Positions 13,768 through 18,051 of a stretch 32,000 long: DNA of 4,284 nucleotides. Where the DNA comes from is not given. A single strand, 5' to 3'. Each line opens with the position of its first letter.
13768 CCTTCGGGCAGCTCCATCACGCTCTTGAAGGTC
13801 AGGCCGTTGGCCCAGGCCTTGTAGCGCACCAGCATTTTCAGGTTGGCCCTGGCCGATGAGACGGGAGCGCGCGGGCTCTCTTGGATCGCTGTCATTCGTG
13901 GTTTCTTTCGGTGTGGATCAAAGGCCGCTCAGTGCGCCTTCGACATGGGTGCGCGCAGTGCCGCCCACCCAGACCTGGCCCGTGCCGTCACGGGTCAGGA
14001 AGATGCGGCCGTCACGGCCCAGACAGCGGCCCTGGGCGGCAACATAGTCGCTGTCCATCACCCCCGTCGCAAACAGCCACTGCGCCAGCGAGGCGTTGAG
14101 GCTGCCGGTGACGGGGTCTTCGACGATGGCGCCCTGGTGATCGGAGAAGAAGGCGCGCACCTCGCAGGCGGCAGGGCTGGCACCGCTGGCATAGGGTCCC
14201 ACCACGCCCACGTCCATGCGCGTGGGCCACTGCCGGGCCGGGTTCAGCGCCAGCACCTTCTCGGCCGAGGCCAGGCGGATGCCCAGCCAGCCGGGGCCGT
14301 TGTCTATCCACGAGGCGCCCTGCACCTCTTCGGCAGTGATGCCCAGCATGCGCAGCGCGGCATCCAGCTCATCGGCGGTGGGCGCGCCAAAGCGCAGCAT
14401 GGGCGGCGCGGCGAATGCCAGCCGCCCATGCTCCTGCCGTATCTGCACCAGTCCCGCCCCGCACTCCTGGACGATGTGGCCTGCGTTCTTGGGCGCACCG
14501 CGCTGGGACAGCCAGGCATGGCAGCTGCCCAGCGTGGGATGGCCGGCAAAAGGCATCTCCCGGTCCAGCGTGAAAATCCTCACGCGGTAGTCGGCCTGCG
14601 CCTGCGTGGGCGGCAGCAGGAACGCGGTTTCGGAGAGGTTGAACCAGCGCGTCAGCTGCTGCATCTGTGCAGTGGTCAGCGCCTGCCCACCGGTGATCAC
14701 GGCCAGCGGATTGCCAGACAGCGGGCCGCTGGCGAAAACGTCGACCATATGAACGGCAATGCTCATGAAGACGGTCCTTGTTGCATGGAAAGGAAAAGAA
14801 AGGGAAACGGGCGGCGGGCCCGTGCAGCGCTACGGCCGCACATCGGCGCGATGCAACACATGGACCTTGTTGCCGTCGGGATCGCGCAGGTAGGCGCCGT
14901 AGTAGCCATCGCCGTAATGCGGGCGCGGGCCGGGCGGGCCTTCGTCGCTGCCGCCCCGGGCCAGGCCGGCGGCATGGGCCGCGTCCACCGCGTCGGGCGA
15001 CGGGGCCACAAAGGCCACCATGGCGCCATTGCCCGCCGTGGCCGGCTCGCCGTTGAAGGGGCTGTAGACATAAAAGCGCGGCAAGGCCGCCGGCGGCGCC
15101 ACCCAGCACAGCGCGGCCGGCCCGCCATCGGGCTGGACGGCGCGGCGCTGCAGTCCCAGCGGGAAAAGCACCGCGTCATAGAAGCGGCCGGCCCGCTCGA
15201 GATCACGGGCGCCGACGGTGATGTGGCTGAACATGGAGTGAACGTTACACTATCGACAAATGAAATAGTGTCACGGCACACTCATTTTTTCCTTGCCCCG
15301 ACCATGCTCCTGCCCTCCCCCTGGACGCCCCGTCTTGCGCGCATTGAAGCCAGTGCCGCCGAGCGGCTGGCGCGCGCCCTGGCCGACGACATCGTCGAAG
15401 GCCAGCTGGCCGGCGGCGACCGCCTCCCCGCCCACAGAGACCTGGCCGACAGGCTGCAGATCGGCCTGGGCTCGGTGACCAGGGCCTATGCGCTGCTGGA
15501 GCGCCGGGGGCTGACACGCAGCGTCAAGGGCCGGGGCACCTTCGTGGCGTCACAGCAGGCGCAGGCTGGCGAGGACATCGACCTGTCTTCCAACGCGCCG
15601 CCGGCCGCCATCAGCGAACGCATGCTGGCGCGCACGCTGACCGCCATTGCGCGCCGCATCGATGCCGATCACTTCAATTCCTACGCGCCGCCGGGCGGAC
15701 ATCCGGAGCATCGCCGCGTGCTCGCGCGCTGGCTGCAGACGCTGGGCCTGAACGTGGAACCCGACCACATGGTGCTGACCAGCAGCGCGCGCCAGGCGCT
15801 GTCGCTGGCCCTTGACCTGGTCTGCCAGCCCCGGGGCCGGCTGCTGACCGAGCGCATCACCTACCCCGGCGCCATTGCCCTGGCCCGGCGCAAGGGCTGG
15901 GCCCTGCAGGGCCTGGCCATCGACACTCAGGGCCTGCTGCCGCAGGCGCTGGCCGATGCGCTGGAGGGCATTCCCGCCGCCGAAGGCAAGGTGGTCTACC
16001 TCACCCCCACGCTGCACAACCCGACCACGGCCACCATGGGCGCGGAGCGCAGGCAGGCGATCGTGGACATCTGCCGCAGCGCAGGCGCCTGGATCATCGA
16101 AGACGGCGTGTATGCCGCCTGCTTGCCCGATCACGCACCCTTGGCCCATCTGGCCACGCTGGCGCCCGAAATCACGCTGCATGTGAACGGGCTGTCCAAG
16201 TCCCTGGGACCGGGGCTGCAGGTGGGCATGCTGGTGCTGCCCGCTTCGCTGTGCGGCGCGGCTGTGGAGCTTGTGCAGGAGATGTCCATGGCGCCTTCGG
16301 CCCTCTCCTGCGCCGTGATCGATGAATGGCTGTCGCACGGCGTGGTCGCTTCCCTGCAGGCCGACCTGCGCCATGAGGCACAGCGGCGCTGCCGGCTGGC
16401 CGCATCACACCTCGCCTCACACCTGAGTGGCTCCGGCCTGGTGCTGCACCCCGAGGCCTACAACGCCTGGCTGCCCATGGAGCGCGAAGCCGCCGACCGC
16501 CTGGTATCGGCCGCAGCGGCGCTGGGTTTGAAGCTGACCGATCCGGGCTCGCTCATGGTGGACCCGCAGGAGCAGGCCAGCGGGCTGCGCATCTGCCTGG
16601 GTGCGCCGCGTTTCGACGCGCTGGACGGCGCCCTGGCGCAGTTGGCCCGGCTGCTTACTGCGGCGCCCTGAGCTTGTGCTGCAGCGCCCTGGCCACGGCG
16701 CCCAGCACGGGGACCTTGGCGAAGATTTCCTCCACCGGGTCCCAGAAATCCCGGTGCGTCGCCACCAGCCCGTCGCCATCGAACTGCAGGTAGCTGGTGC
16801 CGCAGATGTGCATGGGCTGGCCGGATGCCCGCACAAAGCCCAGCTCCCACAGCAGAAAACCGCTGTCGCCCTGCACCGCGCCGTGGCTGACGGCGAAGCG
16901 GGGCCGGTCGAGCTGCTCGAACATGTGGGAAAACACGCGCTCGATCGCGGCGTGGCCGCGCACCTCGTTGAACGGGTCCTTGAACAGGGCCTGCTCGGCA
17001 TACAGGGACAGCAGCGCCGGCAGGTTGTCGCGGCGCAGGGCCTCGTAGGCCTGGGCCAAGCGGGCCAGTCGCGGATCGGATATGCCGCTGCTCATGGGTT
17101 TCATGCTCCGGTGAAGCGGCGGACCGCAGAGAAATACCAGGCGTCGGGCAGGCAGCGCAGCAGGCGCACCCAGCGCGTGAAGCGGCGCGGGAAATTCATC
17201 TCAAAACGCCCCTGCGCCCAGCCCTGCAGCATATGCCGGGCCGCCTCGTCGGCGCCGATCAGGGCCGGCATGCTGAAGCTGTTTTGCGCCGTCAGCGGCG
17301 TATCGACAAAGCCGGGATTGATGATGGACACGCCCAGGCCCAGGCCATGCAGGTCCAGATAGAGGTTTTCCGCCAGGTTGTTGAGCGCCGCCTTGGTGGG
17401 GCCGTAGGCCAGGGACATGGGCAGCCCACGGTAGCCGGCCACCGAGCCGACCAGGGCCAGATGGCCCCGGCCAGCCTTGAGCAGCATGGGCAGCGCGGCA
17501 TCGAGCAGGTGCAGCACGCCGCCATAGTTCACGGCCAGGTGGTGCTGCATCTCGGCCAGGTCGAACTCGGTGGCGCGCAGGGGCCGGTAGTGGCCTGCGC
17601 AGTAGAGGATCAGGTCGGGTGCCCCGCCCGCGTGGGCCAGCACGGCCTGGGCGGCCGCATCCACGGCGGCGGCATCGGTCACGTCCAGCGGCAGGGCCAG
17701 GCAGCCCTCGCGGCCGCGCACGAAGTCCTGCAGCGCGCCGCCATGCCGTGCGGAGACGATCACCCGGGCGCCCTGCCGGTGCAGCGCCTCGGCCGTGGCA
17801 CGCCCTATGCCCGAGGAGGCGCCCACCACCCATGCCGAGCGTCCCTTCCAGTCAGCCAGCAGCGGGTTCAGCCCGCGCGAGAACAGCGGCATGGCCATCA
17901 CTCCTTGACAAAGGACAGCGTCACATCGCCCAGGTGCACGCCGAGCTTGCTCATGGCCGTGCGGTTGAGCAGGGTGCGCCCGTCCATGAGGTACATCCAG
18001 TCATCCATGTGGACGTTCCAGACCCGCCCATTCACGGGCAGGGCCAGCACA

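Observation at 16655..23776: Eight-gene, almost fully overlapping lipid-modification operon: furan/cyclopropane-fatty-acid-like core plus five unexplained accessory genes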

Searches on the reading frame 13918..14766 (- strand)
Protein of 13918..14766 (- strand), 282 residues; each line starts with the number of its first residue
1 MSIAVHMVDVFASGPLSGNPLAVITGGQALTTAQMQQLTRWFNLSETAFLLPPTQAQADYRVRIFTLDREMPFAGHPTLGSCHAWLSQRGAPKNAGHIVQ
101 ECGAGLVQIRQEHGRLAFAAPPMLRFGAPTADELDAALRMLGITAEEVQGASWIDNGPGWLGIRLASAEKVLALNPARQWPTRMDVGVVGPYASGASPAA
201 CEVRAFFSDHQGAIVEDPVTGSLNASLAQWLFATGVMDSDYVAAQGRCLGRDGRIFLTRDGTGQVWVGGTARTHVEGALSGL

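Call 14: search_protein_families(library=pfam, proteins=[window:13918-14766:-], max_evalue=0.001)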
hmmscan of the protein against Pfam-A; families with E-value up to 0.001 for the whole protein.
window:13918-14766:- (282 aa): 1 family
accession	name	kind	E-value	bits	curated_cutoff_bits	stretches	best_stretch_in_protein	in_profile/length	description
PF02567.21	PhzC-PhzF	-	1.2e-47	163.2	27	1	8-277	1-281/281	Phenazine biosynthesis-like protein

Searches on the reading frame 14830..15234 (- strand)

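Call 14: search_protein_families(library=pfam, proteins=[window:14830-15234:-], max_evalue=0.001)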
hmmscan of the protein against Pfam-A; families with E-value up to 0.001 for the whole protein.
window:14830-15234:- (134 aa): 2 families
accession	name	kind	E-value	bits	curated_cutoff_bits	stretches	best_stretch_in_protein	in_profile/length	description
PF00903.31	Glyoxalase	-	4e-09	37.3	20.6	1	3-125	3-120/121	Glyoxalase/Bleomycin resistance protein/Dioxygenase superfamily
PF18029.7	Glyoxalase_6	-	0.00013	23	23.6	1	5-126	2-105/106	Glyoxalase-like domain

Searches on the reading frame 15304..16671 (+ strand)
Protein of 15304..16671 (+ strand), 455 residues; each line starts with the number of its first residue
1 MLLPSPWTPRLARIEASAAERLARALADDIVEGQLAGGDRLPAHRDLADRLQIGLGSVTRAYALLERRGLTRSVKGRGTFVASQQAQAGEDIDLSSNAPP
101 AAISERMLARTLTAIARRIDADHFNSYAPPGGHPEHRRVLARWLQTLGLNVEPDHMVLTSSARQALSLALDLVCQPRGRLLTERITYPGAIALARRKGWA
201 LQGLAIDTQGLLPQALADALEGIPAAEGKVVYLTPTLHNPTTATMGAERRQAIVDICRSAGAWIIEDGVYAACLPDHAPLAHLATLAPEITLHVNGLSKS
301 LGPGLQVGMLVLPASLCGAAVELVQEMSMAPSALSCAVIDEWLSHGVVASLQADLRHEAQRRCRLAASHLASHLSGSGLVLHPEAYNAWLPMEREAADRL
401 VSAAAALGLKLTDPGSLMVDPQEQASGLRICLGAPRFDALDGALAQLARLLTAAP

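Call 38: search_protein_families(library=pfam, proteins=[window:15304-16671:+], max_evalue=0.001)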
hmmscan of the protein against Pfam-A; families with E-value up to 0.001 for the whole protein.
window:15304-16671:+ (455 aa): 2 families
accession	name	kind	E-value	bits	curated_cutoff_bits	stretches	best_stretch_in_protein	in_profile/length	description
PF00155.27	Aminotran_1_2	-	4.5e-24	85.8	19.7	1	91-432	3-346/361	Aminotransferase class I and II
PF00392.27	GntR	-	1.4e-12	47.6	27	1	19-81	2-64/64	Bacterial regulatory proteins, gntR family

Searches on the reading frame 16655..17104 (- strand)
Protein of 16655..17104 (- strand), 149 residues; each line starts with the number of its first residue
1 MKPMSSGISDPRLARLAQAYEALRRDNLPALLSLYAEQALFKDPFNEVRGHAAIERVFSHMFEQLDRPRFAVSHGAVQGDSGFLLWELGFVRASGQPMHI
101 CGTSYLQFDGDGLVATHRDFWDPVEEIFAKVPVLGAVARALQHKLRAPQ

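Call 11: search_protein_families(library=pfam, proteins=[window:16655-17104:-], max_evalue=0.01)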
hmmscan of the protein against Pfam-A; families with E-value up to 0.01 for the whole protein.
window:16655-17104:- (149 aa): 3 families
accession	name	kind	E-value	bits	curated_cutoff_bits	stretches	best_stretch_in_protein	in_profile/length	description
PF12680.13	SnoaL_2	-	8.4e-17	62.1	27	1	18-116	3-101/102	SnoaL-like domain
PF07366.18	SnoaL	-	3.3e-05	24.2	28.4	1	15-123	2-119/126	SnoaL-like polyketide cyclase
PF13474.12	SnoaL_3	-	0.00029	21.6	22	1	15-80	4-71/121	SnoaL-like domain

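Call 12: search_protein_families(library=ncbifam, proteins=[window:16655-17104:-], max_evalue=0.01)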
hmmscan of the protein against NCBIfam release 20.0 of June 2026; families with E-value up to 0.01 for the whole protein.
window:16655-17104:- (149 aa): 1 family
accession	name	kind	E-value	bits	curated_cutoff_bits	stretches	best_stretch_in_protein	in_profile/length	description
TIGR02096.1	TIGR02096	subfamily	7.5e-07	29.5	97.1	1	16-122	3-120/129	ketosteroid isomerase-related protein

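Call 49: search_solved_structures(query=window:16655-17104:-, max_evalue=0.01)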
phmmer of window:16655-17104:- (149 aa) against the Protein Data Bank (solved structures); distinct sequences matched with E-value up to 0.01: 5.
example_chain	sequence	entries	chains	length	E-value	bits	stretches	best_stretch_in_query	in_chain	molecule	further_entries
4pej_A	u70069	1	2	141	0.002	21.3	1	17-125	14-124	Retro-aldolase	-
6f53_A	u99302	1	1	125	0.0032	20.7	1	18-124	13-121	Steroid Delta-isomerase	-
3t8n_A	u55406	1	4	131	0.0082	19.3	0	16-124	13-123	Steroid Delta-isomerase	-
6f54_A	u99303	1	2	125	0.0083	19.3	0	18-124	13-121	Steroid Delta-isomerase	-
1w6y_A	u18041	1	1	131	0.0089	19.2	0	17-124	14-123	STEROID DELTA-ISOMERASE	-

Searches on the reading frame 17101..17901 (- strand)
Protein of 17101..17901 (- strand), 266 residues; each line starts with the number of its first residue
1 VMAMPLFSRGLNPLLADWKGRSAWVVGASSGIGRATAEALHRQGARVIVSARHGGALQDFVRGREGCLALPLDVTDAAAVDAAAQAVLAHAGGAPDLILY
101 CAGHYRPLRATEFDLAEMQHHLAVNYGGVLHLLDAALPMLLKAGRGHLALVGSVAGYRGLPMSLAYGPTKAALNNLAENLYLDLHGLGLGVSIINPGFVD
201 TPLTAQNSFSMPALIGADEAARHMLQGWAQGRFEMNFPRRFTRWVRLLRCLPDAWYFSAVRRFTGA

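Call 11: search_protein_families(library=pfam, proteins=[window:17101-17901:-], max_evalue=0.01)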
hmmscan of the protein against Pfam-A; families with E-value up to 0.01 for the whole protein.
window:17101-17901:- (266 aa): 5 families
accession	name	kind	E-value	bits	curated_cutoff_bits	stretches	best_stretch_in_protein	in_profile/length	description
PF00106.31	adh_short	-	1.7e-35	122.8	26.6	1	23-207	3-190/195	short chain dehydrogenase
PF13561.12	adh_short_C2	-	3.3e-28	99.3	27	1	27-208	1-185/236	Enoyl-(Acyl carrier protein) reductase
PF08659.16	KR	-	1.1e-08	35.6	22.6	1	24-179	4-162/180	KR domain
PF01370.27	Epimerase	-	0.0011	18.9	20.9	1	25-153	3-115/240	NAD dependent epimerase/dehydratase family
PF13460.12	NAD_binding_10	-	0.0042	17.4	27.2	1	27-87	1-64/184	NAD(P)H-binding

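Call 12: search_protein_families(library=ncbifam, proteins=[window:17101-17901:-], max_evalue=0.01)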
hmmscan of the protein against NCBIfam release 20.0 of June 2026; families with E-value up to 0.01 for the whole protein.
window:17101-17901:- (266 aa): 213 families (the best 25 are shown)
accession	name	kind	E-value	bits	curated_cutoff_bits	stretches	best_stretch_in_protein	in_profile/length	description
NF005437.0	PRK07024.1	equivalog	5.7e-45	153.8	266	1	23-261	7-248/259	SDR family oxidoreductase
NF004765.0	PRK06101.1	equivalog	2e-42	145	406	1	24-263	5-238/241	SDR family oxidoreductase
NF004825.0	PRK06181.1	equivalog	1.5e-31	109.7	215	1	20-205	6-194/268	SDR family oxidoreductase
NF006114.0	PRK08263.1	subfamily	2.1e-31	109.2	290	1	24-212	7-194/280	short chain dehydrogenase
NF005881.0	PRK07832.1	equivalog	8.8e-31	107.1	296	1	17-205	6-199/287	SDR family oxidoreductase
NF005878.0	PRK07825.1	subfamily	1.3e-29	103.5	287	1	19-259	8-248/278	short chain dehydrogenase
NF005854.0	PRK07775.1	equivalog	2.1e-29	102.6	260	1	20-207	10-200/274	SDR family oxidoreductase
NF006123.0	PRK08267.1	equivalog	3.1e-29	102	261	1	22-207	4-191/261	SDR family oxidoreductase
NF004526.0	PRK05872.1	subfamily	3.2e-29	101.9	276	1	17-208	7-199/297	short-chain dehydrogenase/reductase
NF005495.0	PRK07109.1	subfamily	3.6e-29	102.1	264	1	21-208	9-201/334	SDR family oxidoreductase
NF004824.0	PRK06180.1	subfamily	3.8e-29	101.7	298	1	24-203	8-187/279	oxidoreductase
NF004514.1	PRK05855.1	equivalog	5.5e-29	101.2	455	1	18-229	311-521/578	SDR family oxidoreductase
NF005559.1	PRK07231.1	subfamily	1.5e-28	100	215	1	19-207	3-194/249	glucose 1-dehydrogenase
NF009466.0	PRK12826.1-2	subfamily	1.9e-28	99.6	222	1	21-207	4-195/248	3-oxoacyl-ACP reductase FabG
NF004823.0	PRK06179.1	subfamily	3.4e-27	95.6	310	1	22-221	7-200/271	oxidoreductase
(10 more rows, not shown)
